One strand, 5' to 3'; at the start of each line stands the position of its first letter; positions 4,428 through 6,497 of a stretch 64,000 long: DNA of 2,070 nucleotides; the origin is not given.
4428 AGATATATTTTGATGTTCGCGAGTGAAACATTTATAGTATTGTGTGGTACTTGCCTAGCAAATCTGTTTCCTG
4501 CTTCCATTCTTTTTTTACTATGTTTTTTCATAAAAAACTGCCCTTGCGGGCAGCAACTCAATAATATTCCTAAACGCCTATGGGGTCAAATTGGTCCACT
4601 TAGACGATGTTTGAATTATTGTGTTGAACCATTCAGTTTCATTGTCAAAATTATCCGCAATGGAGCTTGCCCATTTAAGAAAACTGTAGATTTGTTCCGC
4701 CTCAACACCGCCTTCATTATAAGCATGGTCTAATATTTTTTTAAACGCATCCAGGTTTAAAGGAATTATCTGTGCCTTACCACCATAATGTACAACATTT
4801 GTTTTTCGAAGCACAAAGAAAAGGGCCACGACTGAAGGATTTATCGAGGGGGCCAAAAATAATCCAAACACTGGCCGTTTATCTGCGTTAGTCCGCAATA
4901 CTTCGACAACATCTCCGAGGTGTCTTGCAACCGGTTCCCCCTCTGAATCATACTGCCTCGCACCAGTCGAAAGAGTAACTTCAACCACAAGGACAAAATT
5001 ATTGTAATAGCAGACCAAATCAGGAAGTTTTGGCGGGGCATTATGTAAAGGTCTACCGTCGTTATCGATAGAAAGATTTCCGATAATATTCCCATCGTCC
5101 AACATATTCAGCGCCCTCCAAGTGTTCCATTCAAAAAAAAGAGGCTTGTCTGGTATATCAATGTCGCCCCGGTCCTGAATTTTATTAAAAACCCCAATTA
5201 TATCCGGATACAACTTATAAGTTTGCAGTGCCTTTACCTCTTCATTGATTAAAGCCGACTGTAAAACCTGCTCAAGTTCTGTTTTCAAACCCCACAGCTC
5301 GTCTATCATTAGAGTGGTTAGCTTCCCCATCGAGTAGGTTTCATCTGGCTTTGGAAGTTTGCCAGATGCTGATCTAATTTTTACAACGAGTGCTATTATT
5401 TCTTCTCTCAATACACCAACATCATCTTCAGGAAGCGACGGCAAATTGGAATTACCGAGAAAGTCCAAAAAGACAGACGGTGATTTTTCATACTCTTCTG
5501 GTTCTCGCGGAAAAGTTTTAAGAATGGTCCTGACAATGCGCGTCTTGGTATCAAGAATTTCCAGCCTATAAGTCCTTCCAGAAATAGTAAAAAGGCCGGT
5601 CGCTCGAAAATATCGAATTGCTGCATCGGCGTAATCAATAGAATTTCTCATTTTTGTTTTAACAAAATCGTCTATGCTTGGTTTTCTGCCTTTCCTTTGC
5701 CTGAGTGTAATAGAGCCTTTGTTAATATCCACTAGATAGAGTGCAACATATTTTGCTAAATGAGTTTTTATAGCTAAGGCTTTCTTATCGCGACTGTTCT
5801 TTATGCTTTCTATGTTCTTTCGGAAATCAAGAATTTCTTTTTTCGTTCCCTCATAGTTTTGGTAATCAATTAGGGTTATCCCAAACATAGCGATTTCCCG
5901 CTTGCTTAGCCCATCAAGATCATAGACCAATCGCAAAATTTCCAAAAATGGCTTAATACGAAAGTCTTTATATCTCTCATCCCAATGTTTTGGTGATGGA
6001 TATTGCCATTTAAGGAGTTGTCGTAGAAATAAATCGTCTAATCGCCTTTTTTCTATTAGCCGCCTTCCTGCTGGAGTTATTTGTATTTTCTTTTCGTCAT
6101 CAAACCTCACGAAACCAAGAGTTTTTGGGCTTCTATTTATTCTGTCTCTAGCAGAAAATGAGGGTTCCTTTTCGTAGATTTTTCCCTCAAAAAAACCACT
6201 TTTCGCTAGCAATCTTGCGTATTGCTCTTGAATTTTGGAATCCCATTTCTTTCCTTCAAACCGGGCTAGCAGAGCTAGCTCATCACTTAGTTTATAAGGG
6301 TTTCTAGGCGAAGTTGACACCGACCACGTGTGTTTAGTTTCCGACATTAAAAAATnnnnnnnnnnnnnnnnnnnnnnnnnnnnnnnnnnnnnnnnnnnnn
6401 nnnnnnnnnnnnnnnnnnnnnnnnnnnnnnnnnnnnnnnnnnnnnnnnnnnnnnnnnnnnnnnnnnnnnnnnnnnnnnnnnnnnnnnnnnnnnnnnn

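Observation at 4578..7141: M-then-R gene pair: beta-class amino-methyltransferase with an unusually large (589 aa) putative endonuclease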

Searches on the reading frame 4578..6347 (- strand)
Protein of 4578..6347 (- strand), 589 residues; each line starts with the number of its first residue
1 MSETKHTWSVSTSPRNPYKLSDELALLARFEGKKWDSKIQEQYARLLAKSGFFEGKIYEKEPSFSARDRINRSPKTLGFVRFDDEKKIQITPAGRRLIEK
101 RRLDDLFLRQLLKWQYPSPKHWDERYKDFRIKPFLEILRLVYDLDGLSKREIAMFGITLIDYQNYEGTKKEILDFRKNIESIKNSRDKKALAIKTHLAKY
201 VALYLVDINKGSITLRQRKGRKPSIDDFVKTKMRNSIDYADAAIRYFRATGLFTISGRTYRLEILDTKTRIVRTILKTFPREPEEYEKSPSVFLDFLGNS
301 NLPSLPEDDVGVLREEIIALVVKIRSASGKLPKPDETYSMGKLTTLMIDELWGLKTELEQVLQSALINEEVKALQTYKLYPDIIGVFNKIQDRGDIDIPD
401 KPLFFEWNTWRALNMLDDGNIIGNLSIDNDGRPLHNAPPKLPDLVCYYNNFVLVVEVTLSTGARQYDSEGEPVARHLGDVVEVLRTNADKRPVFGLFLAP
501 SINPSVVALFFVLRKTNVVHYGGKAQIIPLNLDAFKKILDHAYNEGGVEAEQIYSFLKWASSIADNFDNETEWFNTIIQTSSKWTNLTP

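Call 3: search_protein_families(library=pfam, proteins=[window:4578-6347:-], max_evalue=0.01)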
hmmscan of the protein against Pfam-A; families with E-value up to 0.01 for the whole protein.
window:4578-6347:- (589 aa): 1 family
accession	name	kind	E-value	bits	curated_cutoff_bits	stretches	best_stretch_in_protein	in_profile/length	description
PF09491.16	RE_AlwI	-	6.5e-59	200.5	23.1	1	77-538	3-441/441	AlwI restriction endonuclease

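Call 4: search_protein_families(library=ncbifam, proteins=[window:4578-6347:-], max_evalue=0.01)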
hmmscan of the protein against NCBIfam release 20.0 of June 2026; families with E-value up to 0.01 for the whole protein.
window:4578-6347:- (589 aa): 0 families

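Call 5: search_solved_structures(query=window:4578-6347:-, max_evalue=0.01, show_alignments=2)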
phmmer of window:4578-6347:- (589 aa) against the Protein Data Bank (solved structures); distinct sequences matched with E-value up to 0.01: 6.
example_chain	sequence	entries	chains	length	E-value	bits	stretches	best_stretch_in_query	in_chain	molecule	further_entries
5liz_A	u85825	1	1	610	2.4e-65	224.5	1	5-539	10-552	Nicking endonuclease N.BspD6I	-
5liq_A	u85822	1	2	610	2.5e-65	224.5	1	5-539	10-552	Nicking endonuclease N.BspD6I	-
2ewf_A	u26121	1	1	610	7e-65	223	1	5-539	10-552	Nicking endonuclease N.BspD6I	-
6qnz_A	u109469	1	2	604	4.5e-64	220.4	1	5-539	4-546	Heterodimeric restriction endonuclease R.BspD6I large subunit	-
5lhc_A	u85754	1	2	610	7.4e-64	219.6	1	5-539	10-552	Nicking endonuclease N.BspD6I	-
2p14_A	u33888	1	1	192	1e-15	60.7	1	400-547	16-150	Heterodimeric restriction endonuclease R.BspD6I small subunit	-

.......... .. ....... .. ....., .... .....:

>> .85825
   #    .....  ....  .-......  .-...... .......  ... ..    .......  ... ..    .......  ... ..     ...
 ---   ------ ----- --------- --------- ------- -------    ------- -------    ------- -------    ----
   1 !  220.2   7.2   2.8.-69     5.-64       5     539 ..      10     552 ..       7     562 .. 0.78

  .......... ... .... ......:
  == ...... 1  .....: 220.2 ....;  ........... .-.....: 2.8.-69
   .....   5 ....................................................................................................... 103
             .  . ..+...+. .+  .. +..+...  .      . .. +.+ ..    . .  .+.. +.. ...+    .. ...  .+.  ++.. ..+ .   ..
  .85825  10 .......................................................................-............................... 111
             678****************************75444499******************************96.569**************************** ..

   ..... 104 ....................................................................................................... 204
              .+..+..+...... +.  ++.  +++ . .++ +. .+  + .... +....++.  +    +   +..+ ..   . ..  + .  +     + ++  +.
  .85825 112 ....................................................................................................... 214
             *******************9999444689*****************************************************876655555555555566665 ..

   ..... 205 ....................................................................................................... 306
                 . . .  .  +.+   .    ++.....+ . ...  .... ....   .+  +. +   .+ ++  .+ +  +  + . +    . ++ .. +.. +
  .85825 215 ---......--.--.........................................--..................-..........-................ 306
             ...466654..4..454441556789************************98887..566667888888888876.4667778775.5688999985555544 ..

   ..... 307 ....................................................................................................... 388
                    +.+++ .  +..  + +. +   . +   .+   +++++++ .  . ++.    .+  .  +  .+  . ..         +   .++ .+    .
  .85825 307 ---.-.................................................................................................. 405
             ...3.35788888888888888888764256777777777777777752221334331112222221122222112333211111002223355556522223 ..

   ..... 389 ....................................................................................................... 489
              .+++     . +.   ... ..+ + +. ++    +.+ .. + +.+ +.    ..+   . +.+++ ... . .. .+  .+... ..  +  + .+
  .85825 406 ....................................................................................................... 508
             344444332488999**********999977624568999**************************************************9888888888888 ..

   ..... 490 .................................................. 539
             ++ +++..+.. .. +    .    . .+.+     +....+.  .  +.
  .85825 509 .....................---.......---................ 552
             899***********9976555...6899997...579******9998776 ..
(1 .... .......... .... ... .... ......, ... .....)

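Call 10: find_encoding_contigs(protein=window:4578-6347:-, flank=10000, max_places=6)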
Protein window:4578-6347:- (589 aa): no gene with exactly this product is on record in the collection.

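Call 11: find_homologous_proteins(query=window:4578-6347:-, max_evalue=0.00001)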
Query window:4578-6347:- (589 aa): 1177 proteins with E <= 0.00001 among 8000 candidates; the best 120 are listed.
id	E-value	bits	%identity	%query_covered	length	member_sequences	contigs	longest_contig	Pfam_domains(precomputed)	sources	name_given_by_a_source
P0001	0.0e+0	1336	100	100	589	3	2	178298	PF09491.17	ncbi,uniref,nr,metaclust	ncbi:MAG TPA: AlwI family type II restriction endonuclease [Patescibacteria group bacterium]|uniref:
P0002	3.6e-214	731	56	99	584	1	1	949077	PF09491.17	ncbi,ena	-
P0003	5.7e-205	700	55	99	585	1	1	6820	PF09491.17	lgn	-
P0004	6.4e-203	694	54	99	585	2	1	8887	PF09491.17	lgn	-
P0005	9.6e-200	683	52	100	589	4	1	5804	PF09491.17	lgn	-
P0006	1.3e-194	666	52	100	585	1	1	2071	PF09491.17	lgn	-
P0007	1.1e-193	663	51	100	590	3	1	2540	PF09491.17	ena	-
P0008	1.4e-192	660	52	100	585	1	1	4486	PF09491.17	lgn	-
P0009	7.1e-189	647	52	100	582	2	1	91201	PF09491.17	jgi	jgi:hypothetical protein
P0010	1.5e-187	643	51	99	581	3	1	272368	PF09491.17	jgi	-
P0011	3.3e-182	625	48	98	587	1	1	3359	PF09491.17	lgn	-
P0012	6.0e-182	625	49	99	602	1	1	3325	PF09491.17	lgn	-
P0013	2.6e-181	622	49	100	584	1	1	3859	PF09491.17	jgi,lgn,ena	-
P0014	1.8e-180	620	48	100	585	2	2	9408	PF09491.17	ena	-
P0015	3.4e-177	609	47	100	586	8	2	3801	PF09491.17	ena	-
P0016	2.5e-175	603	49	100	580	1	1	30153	PF09491.17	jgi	jgi:hypothetical protein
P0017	3.3e-174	599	49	100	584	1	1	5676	PF09491.17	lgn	-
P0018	8.2e-174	598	47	100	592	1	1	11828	PF09491.17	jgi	jgi:hypothetical protein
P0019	1.2e-173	597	48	100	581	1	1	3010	PF09491.17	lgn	-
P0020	5.9e-173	595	46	99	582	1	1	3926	PF09491.17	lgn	-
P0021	4.4e-169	582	49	100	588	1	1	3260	PF09491.17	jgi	jgi:hypothetical protein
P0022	9.5e-167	574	47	99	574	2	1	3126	PF09491.17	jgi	jgi:hypothetical protein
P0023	2.7e-166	573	48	97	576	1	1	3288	PF09491.17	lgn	-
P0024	4.7e-166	572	48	100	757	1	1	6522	PF00717.29,PF09491.17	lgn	-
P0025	5.5e-163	562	47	99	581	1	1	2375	PF09491.17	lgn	-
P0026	5.9e-163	562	48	98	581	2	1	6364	PF09491.17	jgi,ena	-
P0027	7.0e-162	558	47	98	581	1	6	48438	PF09491.17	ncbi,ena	-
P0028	1.2e-161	557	45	100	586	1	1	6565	PF09491.17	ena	-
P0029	1.5e-146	508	42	100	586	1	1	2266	PF09491.17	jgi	jgi:hypothetical protein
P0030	4.4e-145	503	53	76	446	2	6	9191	PF09491.17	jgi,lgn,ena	-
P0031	5.0e-145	503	53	76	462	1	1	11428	PF09491.17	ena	-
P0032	1.3e-135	471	42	99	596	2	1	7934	PF09491.17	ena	-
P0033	2.8e-131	457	43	98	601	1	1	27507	PF09491.17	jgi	jgi:AlwI restriction endonuclease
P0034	4.8e-131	456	41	99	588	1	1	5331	PF09491.17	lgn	-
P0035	4.5e-129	450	41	98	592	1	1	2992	PF09491.17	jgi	jgi:hypothetical protein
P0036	2.3e-128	448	42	98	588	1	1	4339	PF09491.17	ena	-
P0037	9.7e-128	446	41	99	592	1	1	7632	PF09491.17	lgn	-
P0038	8.1e-127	442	41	97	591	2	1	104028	PF09491.17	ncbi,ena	-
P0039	1.3e-126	442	40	98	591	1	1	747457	PF09491.17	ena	-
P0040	1.8e-126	441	41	98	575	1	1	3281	PF09491.17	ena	-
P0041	2.3e-125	438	42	98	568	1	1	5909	PF09491.17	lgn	-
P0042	3.9e-125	437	41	98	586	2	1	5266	PF09491.17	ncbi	-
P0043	6.9e-125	436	41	98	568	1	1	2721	PF09491.17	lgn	-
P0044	8.9e-125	436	42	97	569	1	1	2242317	PF09491.17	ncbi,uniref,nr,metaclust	ncbi:Restriction endonuclease, type II, AlwI [Methanohalobium evestigatum Z-7303]|uniref:Restriction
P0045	1.5e-124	435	41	98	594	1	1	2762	PF09491.17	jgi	jgi:AlwI restriction endonuclease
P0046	4.0e-124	434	40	98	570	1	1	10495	PF09491.17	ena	-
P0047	1.1e-122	429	40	99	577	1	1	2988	PF09491.17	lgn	-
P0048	9.8e-122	426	41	95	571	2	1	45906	PF09491.17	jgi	jgi:hypothetical protein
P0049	2.4e-121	424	39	98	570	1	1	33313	PF09491.17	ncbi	-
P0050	5.9e-121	423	40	97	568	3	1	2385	PF09491.17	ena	-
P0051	6.2e-121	423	42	97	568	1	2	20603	PF09491.17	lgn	-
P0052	7.0e-121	423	40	99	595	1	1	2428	PF09491.17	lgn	-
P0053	1.3e-120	422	40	98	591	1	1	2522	PF09491.17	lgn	-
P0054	6.1e-120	420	40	99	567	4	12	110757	PF09491.17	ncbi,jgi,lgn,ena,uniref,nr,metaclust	ncbi:MAG: hypothetical protein A3A98_01805 [Candidatus Staskawiczbacteria bacterium RIFCSPLOWO2_01_F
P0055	9.6e-120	419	41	97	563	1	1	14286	PF09491.17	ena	-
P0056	7.0e-117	410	40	98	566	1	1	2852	PF09491.17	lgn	-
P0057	2.1e-116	408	40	94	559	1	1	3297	PF09491.17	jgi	jgi:hypothetical protein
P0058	8.2e-116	406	40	97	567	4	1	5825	PF09491.17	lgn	-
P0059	3.0e-115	404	40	97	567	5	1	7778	PF09491.17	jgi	jgi:hypothetical protein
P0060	3.2e-115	404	41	99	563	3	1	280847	PF09491.17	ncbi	-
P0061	5.1e-115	404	40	98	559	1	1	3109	PF09491.17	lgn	-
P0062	6.5e-115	403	37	99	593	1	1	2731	PF09491.17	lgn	-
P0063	7.7e-115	403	41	97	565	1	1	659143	PF09491.17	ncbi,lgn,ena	-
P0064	1.2e-114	402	39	98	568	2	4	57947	PF09491.17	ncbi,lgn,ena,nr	ncbi:MAG: AlwI family type II restriction endonuclease [Muribaculaceae bacterium]|nr:AlwI family typ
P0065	1.7e-114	402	40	97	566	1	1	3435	PF09491.17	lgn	-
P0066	2.1e-114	401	39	98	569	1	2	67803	PF09491.17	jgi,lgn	jgi:hypothetical protein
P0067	4.9e-114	400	39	98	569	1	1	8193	PF09491.17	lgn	-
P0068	7.4e-114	400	36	95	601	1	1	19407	PF09491.17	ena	-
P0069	9.0e-114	399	40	98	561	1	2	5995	PF09491.17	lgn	-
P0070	1.5e-113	399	39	98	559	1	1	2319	PF09491.17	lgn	-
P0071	2.4e-113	398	40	97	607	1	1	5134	PF09491.17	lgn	-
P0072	3.4e-113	397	39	98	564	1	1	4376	PF09491.17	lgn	-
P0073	3.8e-113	397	40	97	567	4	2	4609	PF09491.17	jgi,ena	-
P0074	5.8e-113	397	41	97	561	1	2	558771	PF09491.17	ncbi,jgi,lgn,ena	ncbi:MAG: AlwI family type II restriction endonuclease [Parcubacteria group bacterium]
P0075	6.7e-113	397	39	97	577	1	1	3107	PF09491.17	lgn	-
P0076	1.1e-112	396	40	96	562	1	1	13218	PF09491.17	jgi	jgi:hypothetical protein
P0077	1.3e-112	396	40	97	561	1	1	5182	PF09491.17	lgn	-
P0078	3.3e-112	394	40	97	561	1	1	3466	PF09491.17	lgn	-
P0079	4.2e-112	394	40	97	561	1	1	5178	PF09491.17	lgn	-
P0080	5.7e-112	393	39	97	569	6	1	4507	PF09491.17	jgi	-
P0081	1.2e-111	392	38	98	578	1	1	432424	PF09491.17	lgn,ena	-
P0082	1.3e-111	392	40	94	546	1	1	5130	PF09491.17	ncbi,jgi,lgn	ncbi:MAG: hypothetical protein RIQ54_537 [Candidatus Parcubacteria bacterium]|jgi:hypothetical prote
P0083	1.3e-111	392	40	98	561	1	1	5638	PF09491.17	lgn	-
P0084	1.8e-111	392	39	97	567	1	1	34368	PF09491.17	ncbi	-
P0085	1.8e-111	392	39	98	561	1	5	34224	PF09491.17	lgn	-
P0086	2.1e-111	392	39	95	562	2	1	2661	PF09491.17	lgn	-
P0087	3.3e-111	391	40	97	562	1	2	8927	PF09491.17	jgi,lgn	-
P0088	3.9e-111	391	39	97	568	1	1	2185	PF09491.17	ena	-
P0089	6.8e-111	390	40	98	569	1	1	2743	PF09491.17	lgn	-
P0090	7.4e-111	390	39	97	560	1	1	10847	PF09491.17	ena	-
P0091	7.8e-111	390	39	98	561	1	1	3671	PF09491.17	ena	-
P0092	9.4e-111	389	40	97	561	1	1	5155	PF09491.17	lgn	-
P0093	9.8e-111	389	39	97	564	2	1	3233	PF09491.17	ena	-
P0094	1.2e-110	389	40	97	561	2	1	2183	PF09491.17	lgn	-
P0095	1.3e-110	389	40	97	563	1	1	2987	PF09491.17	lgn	-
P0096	1.4e-110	389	38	97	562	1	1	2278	PF09491.17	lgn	-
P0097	3.5e-110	388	39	97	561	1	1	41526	PF09491.17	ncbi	-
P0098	4.0e-110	387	38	98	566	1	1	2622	PF09491.17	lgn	-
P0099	4.0e-110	387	38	98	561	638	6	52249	PF09491.17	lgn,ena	-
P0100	4.3e-110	387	40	97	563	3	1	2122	PF09491.17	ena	-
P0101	6.1e-110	387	39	98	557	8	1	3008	PF09491.17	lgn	-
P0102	7.8e-110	386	38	98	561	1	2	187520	PF09491.17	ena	-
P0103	9.4e-110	386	38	97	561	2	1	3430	PF09491.17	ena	-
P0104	1.0e-109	386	39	97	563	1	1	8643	PF09491.17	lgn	-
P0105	1.0e-109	386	38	98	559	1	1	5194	PF09491.17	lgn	-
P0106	1.3e-109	386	38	97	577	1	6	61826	PF09491.17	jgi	jgi:hypothetical protein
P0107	1.5e-109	385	38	98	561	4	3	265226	PF09491.17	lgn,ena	-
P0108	1.7e-109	385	38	98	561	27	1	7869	PF09491.17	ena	-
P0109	2.0e-109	385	38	97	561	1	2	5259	PF09491.17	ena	-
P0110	2.1e-109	385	38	97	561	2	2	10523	PF09491.17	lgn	-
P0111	2.2e-109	385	39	97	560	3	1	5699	PF09491.17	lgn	-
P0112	3.2e-109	384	40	97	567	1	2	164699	PF09491.17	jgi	jgi:hypothetical protein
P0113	3.4e-109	384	38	99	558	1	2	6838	PF09491.17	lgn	-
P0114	5.3e-109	384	38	97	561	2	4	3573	PF09491.17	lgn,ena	-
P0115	6.0e-109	383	38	98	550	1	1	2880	PF09491.17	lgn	-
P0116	6.3e-109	383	41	97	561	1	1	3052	PF09491.17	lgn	-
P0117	6.7e-109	383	38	98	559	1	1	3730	PF09491.17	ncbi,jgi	jgi:hypothetical protein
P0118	7.2e-109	383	39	98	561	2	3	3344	PF09491.17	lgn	-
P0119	7.6e-109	383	40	97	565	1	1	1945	PF09491.17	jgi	jgi:hypothetical protein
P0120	7.7e-109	383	39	97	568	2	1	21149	PF09491.17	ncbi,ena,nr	ncbi:MAG: AlwI family type II restriction endonuclease [Kiritimatiellae bacterium]|nr:AlwI family ty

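Call 20: find_encoding_contigs(protein=P0002, flank=8000, max_places=2)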
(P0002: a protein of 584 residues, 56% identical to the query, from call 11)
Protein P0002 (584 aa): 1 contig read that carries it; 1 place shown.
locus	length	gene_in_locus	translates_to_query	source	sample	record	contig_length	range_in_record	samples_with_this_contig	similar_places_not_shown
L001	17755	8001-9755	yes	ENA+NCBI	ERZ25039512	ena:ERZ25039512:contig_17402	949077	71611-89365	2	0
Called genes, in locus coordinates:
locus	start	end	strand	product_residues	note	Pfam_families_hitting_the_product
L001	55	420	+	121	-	PF06262:Zincin_1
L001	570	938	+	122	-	-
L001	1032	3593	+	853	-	PF26449:DUF8128, PF02534:T4SS-DNA_transf, PF01935:DUF87 (weak), PF10412:TrwB_AAD_bind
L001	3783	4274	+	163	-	-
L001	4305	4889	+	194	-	-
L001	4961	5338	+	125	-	-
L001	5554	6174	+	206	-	-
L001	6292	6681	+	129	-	PF04138:GtrA_DPMS_TM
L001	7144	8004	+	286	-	PF01555:N6_N4_Mtase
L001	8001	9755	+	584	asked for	PF09491:RE_AlwI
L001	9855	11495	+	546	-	PF04851:ResIII (weak), PF13177:DNA_pol3_delta2, PF00004:AAA, PF13401:AAA_22 (faint), PF13177:DNA_pol3_delta2, PF22608:DNAX_ATPase_lid, PF12169:DNA_pol3_gamma3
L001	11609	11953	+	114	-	PF04480:DUF559, PF18741:MTES_1575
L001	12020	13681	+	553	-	-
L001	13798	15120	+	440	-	PF00089:Trypsin, PF13365:Trypsin_2, PF13180:PDZ_2, PF00595:PDZ (weak), PF17820:PDZ_6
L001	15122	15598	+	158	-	PF03652:RuvX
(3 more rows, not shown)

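Call 21: find_encoding_contigs(protein=P0009, flank=8000, max_places=2)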
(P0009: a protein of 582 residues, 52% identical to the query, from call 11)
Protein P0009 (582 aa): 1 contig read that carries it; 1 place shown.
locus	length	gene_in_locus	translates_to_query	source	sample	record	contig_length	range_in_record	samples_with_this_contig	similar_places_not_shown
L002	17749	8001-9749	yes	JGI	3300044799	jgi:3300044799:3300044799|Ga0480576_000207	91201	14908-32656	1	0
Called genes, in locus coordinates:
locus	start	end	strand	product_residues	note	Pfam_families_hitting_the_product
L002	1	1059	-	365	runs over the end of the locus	PF00089:Trypsin, PF13365:Trypsin_2, PF00595:PDZ (weak), PF13180:PDZ_2, PF17820:PDZ_6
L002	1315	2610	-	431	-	PF01964:ThiC_Rad_SAM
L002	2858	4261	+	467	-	PF07690:MFS_1, PF00083:Sugar_tr, PF07690:MFS_1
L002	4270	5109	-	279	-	PF23023:Anti-Pycsar_Apyc1, PF00753:Lactamase_B, PF12706:Lactamase_B_2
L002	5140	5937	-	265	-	PF01925:TauE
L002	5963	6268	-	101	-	PF01910:Thiamine_BP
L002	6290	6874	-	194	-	PF08901:DUF1847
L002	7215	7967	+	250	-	PF01555:N6_N4_Mtase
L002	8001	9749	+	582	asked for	PF09491:RE_AlwI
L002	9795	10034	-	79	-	-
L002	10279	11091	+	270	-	PF00142:Fer4_NifH (faint), PF01656:CbiA, PF02374:ArsA_ATPase, PF10609:ParA (weak), PF13614:AAA_31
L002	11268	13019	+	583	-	PF01268:FTHFS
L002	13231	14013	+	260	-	PF01656:CbiA, PF13614:AAA_31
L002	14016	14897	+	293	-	PF00763:THF_DHG_CYH, PF02882:THF_DHG_CYH_C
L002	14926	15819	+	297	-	PF00763:THF_DHG_CYH, PF02882:THF_DHG_CYH_C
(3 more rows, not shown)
